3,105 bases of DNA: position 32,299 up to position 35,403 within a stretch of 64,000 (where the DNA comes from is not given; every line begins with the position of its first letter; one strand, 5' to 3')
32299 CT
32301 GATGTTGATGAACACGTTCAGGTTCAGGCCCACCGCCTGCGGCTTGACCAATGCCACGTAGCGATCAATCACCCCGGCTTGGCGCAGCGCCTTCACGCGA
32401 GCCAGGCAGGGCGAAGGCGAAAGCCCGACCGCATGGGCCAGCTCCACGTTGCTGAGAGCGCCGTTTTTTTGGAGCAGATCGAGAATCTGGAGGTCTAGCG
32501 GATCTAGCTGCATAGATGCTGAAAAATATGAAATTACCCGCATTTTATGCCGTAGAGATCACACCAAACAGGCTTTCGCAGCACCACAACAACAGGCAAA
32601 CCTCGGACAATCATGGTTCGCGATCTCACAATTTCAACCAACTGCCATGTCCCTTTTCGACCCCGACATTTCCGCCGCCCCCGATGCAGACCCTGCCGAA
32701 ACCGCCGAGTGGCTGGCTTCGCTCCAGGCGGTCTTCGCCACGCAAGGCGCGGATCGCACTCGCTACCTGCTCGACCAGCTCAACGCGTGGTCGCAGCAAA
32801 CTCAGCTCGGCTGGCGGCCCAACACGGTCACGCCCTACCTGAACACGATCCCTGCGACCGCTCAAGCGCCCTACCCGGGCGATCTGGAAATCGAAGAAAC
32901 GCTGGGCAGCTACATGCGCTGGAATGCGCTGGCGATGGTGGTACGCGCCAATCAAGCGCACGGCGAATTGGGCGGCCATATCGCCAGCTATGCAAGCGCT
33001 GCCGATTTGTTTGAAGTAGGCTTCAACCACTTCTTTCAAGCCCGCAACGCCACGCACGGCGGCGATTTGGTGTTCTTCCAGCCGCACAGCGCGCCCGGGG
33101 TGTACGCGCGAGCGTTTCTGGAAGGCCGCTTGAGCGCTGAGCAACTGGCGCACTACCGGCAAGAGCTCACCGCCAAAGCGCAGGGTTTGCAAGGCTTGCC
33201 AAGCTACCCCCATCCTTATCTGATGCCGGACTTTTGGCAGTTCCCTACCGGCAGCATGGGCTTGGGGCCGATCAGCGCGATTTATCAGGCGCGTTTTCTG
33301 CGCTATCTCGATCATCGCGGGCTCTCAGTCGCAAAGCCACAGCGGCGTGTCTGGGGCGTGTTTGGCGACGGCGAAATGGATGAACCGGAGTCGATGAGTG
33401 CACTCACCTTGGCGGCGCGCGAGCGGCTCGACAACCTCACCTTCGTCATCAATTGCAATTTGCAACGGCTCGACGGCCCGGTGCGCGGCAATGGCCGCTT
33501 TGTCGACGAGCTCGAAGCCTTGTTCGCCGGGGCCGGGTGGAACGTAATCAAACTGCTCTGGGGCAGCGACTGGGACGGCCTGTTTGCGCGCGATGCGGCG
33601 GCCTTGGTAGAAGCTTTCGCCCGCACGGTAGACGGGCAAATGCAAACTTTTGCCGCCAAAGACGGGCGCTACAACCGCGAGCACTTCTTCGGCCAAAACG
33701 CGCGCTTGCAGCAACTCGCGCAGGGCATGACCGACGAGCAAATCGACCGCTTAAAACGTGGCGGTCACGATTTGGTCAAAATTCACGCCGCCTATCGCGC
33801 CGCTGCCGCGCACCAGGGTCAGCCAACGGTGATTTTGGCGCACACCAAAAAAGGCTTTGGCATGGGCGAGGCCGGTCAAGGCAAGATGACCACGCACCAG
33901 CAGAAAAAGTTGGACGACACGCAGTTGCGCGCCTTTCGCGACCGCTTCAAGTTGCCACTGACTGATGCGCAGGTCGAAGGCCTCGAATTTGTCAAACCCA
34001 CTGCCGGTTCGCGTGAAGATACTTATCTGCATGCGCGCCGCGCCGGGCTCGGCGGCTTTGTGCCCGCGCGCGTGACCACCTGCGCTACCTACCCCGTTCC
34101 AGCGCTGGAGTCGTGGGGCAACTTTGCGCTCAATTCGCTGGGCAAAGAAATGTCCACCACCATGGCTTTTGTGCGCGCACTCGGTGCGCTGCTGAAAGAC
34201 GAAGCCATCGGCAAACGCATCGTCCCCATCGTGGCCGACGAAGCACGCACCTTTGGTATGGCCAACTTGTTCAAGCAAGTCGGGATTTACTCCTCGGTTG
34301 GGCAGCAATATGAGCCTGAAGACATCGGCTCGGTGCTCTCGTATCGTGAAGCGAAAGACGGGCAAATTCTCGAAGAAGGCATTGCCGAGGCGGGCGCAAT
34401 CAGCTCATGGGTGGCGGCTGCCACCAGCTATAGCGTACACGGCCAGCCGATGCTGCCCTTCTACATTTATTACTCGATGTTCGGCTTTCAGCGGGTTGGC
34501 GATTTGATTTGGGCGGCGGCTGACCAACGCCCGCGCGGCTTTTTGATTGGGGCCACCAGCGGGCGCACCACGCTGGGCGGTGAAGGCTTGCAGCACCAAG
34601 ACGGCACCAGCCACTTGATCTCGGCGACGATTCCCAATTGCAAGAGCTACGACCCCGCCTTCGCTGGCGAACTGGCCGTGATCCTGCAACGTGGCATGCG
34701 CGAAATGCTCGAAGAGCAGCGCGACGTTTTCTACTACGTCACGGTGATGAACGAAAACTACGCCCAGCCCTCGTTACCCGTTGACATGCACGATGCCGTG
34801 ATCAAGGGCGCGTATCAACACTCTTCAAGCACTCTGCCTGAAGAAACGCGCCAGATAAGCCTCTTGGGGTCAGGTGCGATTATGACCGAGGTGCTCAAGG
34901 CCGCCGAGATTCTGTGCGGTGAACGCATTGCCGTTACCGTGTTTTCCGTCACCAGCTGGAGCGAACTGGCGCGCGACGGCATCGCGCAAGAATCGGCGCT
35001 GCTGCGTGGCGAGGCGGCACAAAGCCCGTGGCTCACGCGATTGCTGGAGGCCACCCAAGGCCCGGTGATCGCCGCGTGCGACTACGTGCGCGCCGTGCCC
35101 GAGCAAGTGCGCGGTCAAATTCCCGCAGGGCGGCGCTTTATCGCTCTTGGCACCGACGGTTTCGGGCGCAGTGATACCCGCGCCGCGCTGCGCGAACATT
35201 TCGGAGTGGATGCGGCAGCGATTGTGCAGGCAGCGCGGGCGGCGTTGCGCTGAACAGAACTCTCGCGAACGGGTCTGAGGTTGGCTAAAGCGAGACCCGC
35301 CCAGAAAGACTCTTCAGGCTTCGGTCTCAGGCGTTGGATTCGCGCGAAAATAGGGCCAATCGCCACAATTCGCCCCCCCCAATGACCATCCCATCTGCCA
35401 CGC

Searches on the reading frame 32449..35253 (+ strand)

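Call 33: search_protein_families(library=pfam, proteins=[window:32449-35253:+], max_evalue=0.001)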
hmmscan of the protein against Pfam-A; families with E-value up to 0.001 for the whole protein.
window:32449-35253:+ (934 aa): 4 families
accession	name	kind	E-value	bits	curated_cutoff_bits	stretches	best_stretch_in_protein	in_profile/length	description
PF17831.6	PDH_E1_M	-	5.6e-99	330.5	23.2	1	562-774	17-229/229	Pyruvate dehydrogenase E1 component middle domain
PF22613.1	Transketolase_C_1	-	4.1e-19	69.3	27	1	787-921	1-113/113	Transketolase-like TK C-terminal domain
PF00456.26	Transketolase_N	-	1e-10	41.6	22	1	156-376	9-220/334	Transketolase, thiamine diphosphate binding domain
PF02780.25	Transketolase_C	-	0.00056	20.3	25.9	0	799-846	8-55/124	Transketolase, C-terminal domain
